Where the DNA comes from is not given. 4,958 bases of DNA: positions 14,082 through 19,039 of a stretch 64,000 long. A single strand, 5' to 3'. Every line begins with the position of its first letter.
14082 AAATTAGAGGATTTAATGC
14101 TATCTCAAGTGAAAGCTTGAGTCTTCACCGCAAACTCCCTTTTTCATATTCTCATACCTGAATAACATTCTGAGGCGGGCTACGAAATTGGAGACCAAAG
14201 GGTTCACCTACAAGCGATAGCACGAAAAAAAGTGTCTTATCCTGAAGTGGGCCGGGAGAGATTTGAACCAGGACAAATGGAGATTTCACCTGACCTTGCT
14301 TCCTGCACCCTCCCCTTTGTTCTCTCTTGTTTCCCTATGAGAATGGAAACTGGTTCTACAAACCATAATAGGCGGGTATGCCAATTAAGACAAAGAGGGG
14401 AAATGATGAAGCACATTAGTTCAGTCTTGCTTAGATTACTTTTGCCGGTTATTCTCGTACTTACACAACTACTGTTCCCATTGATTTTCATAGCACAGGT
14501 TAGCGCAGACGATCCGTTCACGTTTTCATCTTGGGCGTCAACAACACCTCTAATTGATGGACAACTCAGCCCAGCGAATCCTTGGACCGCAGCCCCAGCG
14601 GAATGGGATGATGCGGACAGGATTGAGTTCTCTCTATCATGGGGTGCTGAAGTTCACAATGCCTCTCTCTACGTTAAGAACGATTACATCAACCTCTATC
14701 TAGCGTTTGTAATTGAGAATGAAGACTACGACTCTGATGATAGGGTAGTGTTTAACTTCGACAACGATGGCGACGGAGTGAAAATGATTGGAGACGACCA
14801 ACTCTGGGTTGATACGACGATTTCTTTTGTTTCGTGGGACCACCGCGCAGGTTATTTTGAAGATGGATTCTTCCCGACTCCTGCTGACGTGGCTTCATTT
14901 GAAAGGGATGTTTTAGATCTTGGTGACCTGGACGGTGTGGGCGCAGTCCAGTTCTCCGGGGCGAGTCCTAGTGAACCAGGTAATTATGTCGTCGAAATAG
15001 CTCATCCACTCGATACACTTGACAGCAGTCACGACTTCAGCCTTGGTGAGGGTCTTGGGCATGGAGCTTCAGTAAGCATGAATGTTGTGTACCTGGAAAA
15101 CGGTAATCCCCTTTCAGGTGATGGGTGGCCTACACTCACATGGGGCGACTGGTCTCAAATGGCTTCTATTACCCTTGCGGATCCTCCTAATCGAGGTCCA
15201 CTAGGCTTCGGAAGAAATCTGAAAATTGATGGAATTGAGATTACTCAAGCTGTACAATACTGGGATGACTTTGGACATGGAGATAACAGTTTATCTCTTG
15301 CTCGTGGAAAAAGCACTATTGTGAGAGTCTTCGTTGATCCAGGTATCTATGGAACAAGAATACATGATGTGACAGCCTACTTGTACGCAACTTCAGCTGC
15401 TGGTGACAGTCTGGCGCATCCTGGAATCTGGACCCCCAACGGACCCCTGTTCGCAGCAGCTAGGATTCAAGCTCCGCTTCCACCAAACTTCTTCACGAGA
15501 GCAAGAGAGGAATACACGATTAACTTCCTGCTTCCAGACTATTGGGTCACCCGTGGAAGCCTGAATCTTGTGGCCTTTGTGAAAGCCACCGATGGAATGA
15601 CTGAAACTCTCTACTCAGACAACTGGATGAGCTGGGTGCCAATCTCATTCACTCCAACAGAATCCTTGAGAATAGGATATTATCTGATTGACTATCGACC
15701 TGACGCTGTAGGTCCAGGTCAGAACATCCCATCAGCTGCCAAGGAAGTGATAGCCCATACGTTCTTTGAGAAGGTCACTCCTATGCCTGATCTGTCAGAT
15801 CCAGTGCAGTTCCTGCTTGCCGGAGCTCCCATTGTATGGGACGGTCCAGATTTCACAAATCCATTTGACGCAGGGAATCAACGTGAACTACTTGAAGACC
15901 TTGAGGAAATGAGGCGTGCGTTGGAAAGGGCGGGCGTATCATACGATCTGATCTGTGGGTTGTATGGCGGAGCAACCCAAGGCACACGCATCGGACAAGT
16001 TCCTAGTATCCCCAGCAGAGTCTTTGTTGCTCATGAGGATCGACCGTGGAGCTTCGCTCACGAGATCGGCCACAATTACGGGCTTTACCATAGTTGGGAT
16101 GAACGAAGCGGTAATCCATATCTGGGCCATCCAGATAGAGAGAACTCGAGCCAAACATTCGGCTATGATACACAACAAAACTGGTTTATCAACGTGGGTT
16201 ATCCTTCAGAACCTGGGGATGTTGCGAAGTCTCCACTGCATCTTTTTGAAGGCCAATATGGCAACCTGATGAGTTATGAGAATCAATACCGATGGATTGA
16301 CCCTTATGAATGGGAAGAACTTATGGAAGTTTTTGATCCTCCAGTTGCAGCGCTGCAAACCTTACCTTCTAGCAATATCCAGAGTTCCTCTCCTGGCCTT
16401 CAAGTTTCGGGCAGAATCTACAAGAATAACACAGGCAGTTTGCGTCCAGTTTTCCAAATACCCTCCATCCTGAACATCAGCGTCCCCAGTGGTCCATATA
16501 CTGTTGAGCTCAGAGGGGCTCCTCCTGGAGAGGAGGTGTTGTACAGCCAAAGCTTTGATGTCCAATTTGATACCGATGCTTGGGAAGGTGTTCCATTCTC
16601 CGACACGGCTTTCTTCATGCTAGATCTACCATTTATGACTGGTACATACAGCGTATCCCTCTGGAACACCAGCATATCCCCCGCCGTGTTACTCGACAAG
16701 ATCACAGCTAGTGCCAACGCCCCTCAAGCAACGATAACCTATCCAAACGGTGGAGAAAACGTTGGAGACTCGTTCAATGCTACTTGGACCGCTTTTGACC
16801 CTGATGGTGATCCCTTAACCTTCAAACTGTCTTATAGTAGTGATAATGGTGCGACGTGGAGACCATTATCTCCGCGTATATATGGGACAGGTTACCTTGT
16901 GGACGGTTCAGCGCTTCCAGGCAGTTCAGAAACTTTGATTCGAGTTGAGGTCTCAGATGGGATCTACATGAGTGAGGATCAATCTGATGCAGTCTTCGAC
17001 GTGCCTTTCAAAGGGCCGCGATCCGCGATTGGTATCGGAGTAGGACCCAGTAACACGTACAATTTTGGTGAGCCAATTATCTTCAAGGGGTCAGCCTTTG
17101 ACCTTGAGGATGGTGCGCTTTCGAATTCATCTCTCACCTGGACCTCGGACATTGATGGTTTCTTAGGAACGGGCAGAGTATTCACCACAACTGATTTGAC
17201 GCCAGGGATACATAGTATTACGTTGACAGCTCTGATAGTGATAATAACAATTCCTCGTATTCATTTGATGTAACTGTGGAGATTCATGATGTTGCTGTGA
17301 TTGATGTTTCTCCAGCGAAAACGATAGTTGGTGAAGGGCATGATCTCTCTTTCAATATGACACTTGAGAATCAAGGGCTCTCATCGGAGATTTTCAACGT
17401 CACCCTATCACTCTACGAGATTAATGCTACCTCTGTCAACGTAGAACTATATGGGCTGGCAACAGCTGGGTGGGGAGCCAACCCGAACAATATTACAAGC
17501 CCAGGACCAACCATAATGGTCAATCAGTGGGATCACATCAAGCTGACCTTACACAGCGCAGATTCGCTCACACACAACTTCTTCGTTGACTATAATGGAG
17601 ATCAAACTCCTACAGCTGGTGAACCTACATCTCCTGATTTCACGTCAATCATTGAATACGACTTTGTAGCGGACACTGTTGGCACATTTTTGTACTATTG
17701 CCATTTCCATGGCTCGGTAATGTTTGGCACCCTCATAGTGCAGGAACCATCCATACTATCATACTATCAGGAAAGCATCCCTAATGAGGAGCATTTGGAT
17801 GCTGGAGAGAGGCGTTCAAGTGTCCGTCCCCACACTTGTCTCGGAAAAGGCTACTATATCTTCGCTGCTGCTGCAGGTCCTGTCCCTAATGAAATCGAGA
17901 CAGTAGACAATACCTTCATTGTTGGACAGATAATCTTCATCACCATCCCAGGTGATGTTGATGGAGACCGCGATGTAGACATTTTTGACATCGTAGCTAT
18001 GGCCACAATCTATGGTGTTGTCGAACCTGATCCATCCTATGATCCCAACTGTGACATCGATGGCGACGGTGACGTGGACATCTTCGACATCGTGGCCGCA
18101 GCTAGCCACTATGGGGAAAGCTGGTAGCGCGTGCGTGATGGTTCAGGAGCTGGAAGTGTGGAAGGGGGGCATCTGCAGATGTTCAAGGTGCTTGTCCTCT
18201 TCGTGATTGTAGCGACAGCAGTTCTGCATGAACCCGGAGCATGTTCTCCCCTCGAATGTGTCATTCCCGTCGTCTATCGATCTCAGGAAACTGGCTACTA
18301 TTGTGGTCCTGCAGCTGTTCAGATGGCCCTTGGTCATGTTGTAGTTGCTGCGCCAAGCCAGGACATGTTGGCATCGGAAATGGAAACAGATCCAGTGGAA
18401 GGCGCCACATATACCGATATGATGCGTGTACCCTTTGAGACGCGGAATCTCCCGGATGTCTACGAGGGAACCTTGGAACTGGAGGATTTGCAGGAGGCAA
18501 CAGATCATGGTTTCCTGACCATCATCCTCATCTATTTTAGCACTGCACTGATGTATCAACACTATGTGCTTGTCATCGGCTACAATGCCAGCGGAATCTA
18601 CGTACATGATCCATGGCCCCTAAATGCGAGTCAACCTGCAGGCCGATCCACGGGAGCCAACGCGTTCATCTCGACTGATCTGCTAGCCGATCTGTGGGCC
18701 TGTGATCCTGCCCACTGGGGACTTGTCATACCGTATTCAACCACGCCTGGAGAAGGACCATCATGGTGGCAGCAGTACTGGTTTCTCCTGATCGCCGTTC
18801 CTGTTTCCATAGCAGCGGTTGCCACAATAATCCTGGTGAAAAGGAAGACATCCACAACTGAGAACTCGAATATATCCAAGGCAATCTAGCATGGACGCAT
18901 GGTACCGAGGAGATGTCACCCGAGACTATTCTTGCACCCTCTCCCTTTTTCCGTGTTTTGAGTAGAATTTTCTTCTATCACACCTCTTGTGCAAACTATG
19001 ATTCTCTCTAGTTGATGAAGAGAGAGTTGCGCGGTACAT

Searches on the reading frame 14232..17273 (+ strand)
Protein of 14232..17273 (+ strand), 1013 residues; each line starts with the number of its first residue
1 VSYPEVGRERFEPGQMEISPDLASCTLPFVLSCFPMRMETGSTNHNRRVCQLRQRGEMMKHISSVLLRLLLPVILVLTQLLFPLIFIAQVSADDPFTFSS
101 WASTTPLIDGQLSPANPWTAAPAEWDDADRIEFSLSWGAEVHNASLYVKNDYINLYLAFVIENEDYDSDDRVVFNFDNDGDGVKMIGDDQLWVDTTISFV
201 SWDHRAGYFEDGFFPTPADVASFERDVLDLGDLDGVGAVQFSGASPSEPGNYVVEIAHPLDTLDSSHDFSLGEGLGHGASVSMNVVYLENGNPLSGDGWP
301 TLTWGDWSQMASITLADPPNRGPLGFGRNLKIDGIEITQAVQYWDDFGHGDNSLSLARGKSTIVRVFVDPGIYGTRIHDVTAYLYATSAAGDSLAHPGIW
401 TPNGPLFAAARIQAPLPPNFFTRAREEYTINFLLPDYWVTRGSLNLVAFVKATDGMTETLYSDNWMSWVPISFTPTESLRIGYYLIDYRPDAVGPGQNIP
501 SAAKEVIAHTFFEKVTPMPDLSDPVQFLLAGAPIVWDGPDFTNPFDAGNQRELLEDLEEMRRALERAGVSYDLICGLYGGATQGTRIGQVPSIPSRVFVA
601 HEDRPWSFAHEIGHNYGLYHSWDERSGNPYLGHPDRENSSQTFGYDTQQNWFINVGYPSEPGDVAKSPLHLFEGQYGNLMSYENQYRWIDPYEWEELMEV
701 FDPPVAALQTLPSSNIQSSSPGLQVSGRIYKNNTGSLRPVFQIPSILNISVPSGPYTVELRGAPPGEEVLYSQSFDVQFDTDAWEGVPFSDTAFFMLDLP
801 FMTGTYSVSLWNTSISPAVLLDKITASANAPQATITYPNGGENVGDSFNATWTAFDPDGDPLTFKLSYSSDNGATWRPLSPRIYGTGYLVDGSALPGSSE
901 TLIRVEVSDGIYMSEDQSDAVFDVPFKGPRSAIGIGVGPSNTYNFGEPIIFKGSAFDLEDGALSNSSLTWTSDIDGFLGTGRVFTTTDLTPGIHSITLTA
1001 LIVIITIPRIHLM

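Call 32: search_protein_families(library=pfam, proteins=[window:14232-17273:+], max_evalue=0.001)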
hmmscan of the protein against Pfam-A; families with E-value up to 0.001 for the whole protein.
window:14232-17273:+ (1013 aa): 2 families
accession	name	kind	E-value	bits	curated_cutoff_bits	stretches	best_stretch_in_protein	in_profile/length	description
PF10462.15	Peptidase_M66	-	8.2e-05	22.2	20.6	1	607-657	195-246/306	Peptidase M66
PF13583.11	Reprolysin_4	-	8.9e-05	22.7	22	1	602-636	133-168/203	Metallo-peptidase family M12B Reprolysin-like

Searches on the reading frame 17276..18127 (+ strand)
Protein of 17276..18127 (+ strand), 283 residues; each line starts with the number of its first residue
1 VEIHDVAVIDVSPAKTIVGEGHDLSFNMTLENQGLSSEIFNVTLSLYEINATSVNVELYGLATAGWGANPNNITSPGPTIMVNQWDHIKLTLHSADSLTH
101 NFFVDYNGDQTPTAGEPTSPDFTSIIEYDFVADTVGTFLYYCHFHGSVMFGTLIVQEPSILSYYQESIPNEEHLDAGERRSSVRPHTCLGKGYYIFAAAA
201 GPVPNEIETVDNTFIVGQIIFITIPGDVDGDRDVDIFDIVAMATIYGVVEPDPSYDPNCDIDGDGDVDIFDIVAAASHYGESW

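Call 32: search_protein_families(library=pfam, proteins=[window:17276-18127:+], max_evalue=0.001)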
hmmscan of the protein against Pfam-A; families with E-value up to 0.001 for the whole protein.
window:17276-18127:+ (283 aa): 1 family
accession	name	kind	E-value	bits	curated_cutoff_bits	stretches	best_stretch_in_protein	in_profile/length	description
PF00404.24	Dockerin_1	-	0.0005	20.6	22.9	1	225-272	1-49/57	Dockerin type I domain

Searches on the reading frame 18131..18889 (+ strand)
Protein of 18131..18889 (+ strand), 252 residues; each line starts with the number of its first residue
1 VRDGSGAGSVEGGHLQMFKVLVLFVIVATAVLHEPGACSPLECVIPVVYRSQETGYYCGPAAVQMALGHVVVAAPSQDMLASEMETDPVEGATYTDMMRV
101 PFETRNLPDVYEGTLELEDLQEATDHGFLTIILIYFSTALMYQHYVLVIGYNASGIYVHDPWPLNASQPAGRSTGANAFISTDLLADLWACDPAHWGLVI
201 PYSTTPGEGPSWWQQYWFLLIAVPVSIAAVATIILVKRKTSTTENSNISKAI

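Call 32: search_protein_families(library=pfam, proteins=[window:18131-18889:+], max_evalue=0.001)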
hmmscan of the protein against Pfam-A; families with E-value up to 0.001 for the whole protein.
window:18131-18889:+ (252 aa): 2 families
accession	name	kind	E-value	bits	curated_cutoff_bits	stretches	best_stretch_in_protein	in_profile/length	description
PF13529.12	Peptidase_C39_2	-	8e-12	46.4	24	1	46-162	2-143/143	Peptidase_C39 like family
PF11814.14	DUF3335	-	3.8e-08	33.5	25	1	111-163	113-167/206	Peptidase_C39 like family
